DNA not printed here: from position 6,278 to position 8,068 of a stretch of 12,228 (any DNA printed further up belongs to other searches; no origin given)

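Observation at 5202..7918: Orphan F1-ATPase alpha-gamma gene pair without delta/b upstream or beta/epsilon downstream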

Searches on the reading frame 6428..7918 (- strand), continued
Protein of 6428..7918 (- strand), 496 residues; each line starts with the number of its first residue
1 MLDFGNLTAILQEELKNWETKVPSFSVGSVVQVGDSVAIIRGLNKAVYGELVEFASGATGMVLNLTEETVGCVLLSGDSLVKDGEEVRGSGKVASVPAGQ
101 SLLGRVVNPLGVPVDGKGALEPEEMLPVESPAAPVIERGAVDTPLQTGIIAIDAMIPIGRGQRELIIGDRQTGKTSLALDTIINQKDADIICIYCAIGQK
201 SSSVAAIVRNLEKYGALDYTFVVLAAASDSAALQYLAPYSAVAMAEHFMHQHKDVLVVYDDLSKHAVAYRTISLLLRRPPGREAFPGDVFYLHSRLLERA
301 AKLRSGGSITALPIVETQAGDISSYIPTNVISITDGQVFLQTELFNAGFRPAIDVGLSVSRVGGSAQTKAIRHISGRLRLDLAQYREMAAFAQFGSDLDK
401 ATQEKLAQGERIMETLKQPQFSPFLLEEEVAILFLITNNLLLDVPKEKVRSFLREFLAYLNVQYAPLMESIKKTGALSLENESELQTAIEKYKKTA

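Call 10: find_encoding_contigs(protein=P0033, flank=10000, max_places=2)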
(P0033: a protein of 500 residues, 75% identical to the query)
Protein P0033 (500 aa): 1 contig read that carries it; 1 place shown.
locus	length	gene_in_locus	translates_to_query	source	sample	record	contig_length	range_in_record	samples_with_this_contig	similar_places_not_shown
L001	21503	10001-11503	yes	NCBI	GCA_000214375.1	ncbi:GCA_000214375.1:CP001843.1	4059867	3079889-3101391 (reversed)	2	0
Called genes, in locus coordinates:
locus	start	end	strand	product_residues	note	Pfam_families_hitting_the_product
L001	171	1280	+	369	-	PF03102:NeuB, PF08666:SAF (weak)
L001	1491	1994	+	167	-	PF01381:HTH_3 (weak)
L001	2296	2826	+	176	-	PF01967:MoaC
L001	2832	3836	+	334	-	PF04055:Radical_SAM, PF06463:Mob_synth_C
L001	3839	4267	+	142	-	PF03473:MOSC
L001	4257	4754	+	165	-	PF00994:MoCF_biosynth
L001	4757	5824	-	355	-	PF13303:PTS_EIIC_2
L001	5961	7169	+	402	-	PF01053:Cys_Met_Meta_PP, PF00155:Aminotran_1_2 (weak), PF01041:DegT_DnrJ_EryC1 (weak), PF00266:Aminotran_5 (weak), PF06838:Met_gamma_lyase (weak)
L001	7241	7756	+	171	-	-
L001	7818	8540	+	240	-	PF00119:ATP-synt_A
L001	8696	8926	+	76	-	PF00137:ATP-synt_C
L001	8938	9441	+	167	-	PF00430:ATP-synt_B, PF05405:Mt_ATP-synt_B (weak)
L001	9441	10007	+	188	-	PF00213:OSCP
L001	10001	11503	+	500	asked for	PF02874:ATP-synt_ab_N, PF00006:ATP-synt_ab, PF00306:ATP-synt_ab_C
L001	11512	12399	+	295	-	PF00231:ATP-synt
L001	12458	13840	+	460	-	PF02874:ATP-synt_ab_N, PF00006:ATP-synt_ab, PF22919:ATP-synt_VA_C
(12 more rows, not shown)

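Call 11: find_encoding_contigs(protein=P0027, flank=10000, max_places=2)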
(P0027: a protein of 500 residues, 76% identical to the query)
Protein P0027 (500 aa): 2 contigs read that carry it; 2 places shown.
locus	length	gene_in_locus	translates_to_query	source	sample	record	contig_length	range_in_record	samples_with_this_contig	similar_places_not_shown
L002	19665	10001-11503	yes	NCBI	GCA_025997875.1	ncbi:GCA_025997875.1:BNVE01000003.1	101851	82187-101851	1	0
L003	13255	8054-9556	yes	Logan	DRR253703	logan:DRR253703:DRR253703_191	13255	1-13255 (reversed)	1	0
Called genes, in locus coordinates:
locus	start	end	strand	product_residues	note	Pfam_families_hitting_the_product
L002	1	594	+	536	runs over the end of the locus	PF09820:AAA-ATPase_like, PF08011:PDDEXK_9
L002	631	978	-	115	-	-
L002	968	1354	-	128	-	PF14237:GYF_2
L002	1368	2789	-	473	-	PF13421:Band_7_1, PF14237:GYF_2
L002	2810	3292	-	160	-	PF01809:YidD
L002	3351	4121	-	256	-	-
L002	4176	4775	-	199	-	-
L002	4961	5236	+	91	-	-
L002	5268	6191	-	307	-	PF10021:PARG_cat_microb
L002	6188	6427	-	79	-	-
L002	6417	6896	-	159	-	PF13151:DUF3990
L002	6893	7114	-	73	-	PF12668:DUF3791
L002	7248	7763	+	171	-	PF14361:RsbRD_N (faint)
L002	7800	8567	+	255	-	PF00119:ATP-synt_A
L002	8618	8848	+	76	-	PF00137:ATP-synt_C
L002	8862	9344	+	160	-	PF00430:ATP-synt_B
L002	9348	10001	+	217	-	PF00213:OSCP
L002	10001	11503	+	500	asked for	PF02874:ATP-synt_ab_N, PF00006:ATP-synt_ab, PF00306:ATP-synt_ab_C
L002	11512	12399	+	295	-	PF00231:ATP-synt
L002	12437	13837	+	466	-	PF02874:ATP-synt_ab_N, PF00006:ATP-synt_ab, PF22919:ATP-synt_VA_C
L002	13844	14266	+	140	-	PF02823:ATP-synt_DE_N, PF00401:ATP-synt_DE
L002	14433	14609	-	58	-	-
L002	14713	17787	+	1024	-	PF04851:ResIII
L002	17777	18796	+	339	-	PF02463:SMC_N (faint), PF13175:AAA_15, PF13476:AAA_23, PF13304:AAA_21, PF13175:AAA_15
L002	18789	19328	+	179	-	-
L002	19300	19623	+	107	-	PF22600:MTPAP-like_central (weak), PF01909:NTP_transf_2, PF18765:Polbeta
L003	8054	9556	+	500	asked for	PF02874:ATP-synt_ab_N, PF00006:ATP-synt_ab, PF00306:ATP-synt_ab_C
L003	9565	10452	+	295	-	PF00231:ATP-synt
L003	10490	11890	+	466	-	PF02874:ATP-synt_ab_N, PF00006:ATP-synt_ab, PF22919:ATP-synt_VA_C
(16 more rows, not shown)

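Call 12: find_encoding_contigs(protein=P0002, flank=10000, max_places=4)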
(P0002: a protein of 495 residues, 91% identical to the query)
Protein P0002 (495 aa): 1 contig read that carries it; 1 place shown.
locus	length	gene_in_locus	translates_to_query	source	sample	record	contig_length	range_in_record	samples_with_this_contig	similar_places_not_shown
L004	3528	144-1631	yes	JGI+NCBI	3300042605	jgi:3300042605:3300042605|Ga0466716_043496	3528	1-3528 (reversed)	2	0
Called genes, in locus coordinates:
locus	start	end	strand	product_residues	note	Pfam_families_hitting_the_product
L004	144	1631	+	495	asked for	PF02874:ATP-synt_ab_N, PF00006:ATP-synt_ab, PF00306:ATP-synt_ab_C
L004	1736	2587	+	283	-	PF00231:ATP-synt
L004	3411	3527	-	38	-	?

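Call 13: find_encoding_contigs(protein=P0003, flank=10000, max_places=4)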
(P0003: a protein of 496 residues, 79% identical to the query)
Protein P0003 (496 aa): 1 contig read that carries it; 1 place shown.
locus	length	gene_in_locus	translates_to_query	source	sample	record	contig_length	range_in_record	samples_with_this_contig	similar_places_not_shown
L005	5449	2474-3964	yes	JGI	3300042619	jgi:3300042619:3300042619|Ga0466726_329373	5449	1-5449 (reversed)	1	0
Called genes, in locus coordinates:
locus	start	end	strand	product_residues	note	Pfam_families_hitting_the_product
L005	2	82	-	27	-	?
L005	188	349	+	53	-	-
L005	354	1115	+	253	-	PF00119:ATP-synt_A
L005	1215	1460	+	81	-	PF00137:ATP-synt_C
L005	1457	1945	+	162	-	PF00430:ATP-synt_B, PF05405:Mt_ATP-synt_B (faint)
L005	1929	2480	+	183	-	PF00213:OSCP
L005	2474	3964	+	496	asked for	PF02874:ATP-synt_ab_N, PF00006:ATP-synt_ab, PF00306:ATP-synt_ab_C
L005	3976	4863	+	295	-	PF00231:ATP-synt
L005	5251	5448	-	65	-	?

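Call 14: find_encoding_contigs(protein=P0004, flank=10000, max_places=4)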
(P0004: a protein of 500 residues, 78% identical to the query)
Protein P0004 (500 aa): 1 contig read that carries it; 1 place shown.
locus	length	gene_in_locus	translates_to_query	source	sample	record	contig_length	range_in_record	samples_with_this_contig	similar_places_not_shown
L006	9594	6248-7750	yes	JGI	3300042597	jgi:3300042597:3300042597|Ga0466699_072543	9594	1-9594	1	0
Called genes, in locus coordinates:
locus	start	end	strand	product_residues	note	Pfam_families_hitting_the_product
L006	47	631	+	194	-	PF01725:Ham1p_like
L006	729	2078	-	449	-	PF07719:TPR_2 (faint), PF13424:TPR_12 (weak), PF25068:ARM_TT21_4th (weak), PF08239:SH3_3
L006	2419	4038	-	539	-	PF12450:vWF_A, PF00092:VWA, PF13519:VWA_2, PF13768:VWA_3, PF12034:YfbK_C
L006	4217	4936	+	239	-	PF00119:ATP-synt_A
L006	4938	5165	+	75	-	PF00137:ATP-synt_C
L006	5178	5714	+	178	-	PF00430:ATP-synt_B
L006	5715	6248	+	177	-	PF00213:OSCP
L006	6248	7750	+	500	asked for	PF02874:ATP-synt_ab_N, PF00006:ATP-synt_ab, PF00306:ATP-synt_ab_C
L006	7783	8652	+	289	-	PF00231:ATP-synt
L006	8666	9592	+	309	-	?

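Call 26: find_homologous_proteins(query=L005:1929-2480:+, max_evalue=1e-10)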
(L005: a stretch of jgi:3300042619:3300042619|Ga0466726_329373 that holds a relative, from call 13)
Query L005:1929-2480:+ (183 aa): 1 proteins with E <= 1e-10 among 4441 candidates.
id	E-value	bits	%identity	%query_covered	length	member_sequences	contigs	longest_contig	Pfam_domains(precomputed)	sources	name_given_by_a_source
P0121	2.8e-110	384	99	100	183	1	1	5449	PF00213.24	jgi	jgi:F0F1-type ATP synthase delta subunit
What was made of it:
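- Tried and rejected: Only the query itself was returned; I had set the E-value threshold (1e-10) too strict (call 26).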

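Call 37: list_cluster_members(proteins=[P0001, P0122, P0002, P0124])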
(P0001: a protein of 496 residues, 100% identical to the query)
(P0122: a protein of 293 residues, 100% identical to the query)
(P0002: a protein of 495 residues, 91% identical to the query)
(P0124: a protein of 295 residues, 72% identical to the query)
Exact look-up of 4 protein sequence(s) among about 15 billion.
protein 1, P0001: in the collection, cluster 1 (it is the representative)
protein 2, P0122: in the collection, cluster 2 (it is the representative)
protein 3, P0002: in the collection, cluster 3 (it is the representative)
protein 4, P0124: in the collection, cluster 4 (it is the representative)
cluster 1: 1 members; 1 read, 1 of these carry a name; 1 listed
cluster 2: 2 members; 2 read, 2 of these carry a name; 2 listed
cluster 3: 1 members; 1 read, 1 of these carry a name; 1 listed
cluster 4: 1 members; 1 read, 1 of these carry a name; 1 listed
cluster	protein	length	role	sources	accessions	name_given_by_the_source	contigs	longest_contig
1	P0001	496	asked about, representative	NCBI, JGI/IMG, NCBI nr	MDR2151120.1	MAG: F0F1 ATP synthase subunit alpha [Spirochaetaceae bacterium] | F-type H+-transporting ATPase subunit alpha | F0F1 ATP synthase subunit alpha [Spirochaetaceae bacterium]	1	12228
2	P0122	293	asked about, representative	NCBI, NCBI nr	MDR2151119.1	MAG: ATP synthase F1 subunit gamma [Spirochaetaceae bacterium] | ATP synthase F1 subunit gamma [Spirochaetaceae bacterium]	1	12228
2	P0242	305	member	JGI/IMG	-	F-type H+-transporting ATPase subunit gamma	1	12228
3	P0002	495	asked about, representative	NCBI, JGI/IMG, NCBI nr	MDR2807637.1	MAG: F0F1 ATP synthase subunit alpha [Spirochaetaceae bacterium] | F-type H+-transporting ATPase subunit alpha | F0F1 ATP synthase subunit alpha [Spirochaetaceae bacterium]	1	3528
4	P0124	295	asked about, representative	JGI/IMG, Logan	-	F-type H+-transporting ATPase subunit gamma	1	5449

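Call 40: find_related_loci(query=L002:12437-13837:+, collection=metagenome_contigs, flank=4000)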
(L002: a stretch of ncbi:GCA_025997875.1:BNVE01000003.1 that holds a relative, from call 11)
Query L002:12437-13837:+ (466 aa) in metagenome_contigs; peptide patterns used: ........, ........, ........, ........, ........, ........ (x = any residue, [..] = any of these).
600 stretches matched a pattern (row limit reached: there are more); 598 encode a relative of the query (tblastn E <= 1e-3); the best 80 are kept; 80 distinct loci.
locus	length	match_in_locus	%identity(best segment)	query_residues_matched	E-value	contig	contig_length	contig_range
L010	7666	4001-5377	82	1-463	0e+0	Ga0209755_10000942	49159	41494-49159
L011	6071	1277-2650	70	3-465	0e+0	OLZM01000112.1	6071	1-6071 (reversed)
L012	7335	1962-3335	70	3-465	0e+0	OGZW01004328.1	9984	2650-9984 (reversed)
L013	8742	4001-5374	70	3-465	0e+0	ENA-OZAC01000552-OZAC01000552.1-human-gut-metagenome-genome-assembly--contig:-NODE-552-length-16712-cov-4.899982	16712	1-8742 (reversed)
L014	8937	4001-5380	70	1-465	0e+0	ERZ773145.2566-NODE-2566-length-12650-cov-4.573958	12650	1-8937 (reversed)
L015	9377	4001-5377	70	3-466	0e+0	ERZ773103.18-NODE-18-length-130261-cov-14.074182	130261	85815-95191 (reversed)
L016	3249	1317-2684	71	5-465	0e+0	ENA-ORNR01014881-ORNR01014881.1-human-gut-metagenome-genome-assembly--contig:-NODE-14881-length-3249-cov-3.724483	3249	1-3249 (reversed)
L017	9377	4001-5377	70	3-466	0e+0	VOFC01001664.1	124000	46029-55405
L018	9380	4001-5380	70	1-465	0e+0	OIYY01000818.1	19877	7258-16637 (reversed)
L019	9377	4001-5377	70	3-466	0e+0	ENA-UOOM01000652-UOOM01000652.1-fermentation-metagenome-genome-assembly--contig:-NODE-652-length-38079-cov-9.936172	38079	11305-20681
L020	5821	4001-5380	70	1-465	0e+0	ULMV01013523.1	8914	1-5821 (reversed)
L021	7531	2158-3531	70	3-465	0e+0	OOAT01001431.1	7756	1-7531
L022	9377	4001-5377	70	3-466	0e+0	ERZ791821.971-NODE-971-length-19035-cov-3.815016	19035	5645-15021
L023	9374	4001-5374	70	3-465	0e+0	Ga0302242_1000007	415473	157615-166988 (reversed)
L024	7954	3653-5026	70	3-465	0e+0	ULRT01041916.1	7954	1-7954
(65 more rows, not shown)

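Call 43: search_solved_structures(query=window:6428-7918:-, max_evalue=1e-100)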
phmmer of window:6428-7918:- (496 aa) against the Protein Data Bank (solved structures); distinct sequences matched with E-value up to 1e-100: 68 (the best 60 are shown).
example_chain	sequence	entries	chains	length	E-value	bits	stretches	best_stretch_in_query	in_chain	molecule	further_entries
9nvl_A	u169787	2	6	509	2.5e-192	643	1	7-495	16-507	ATPase Hybrid F1 with the ancestral core domains Chain A | ATPase hybrid F1 with the ancestral core domains alpha chains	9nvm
4xd7_A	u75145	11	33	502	1.4e-188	630.7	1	7-495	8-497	ATP synthase subunit alpha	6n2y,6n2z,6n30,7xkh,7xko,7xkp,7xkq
8hh2_A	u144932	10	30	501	1.4e-188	630.7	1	7-495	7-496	ATP synthase subunit alpha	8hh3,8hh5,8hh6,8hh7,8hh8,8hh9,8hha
9jc1_I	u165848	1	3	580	2.4e-188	629.9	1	7-495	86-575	ATP synthase delta subunit,ATP synthase subunit alpha,ATP synthase subunit alpha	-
8u1h_A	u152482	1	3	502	2.5e-187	626.6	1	7-495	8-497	ATP synthase subunit alpha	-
7l1q_A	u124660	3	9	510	2.6e-187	626.5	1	7-495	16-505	ATP synthase subunit alpha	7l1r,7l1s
2qe7_A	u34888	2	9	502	3.7e-187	626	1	7-494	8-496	ATP synthase subunit alpha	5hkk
8ygv_A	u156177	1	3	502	1.2e-184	617.8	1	7-495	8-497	ATP synthase subunit alpha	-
6q45_A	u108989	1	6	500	5.8e-184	615.5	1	7-495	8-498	ATP synthase subunit alpha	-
5ik2_A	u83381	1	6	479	9.5e-184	614.8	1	26-494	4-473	ATP synthase subunit alpha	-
1sky_B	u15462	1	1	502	1e-183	614.7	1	7-495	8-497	F1-ATPASE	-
9avj_A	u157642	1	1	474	4e-183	612.7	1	26-495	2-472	ATP synthase subunit alpha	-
8spw_A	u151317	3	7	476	4e-183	612.7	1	26-495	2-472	ATP synthase subunit alpha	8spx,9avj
8spv_A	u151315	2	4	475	5e-183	612.4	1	27-495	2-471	ATP synthase subunit alpha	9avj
2r9v_A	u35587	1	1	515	3.1e-182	609.8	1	4-495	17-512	ATP synthase subunit alpha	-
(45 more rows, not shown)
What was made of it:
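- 6428..7918 (-): atpA, F1 ATP synthase alpha subunit (496 aa), intact. Full-length match to solved alpha chains (call 43).
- On F1Fo ATP synthase alpha subunit (TIGR00962 / Pfam PF02874+PF00006+PF00306): Residues 7-495 align to Bacillus PS3 and other alpha chains, E about 1e-188 (call 43).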
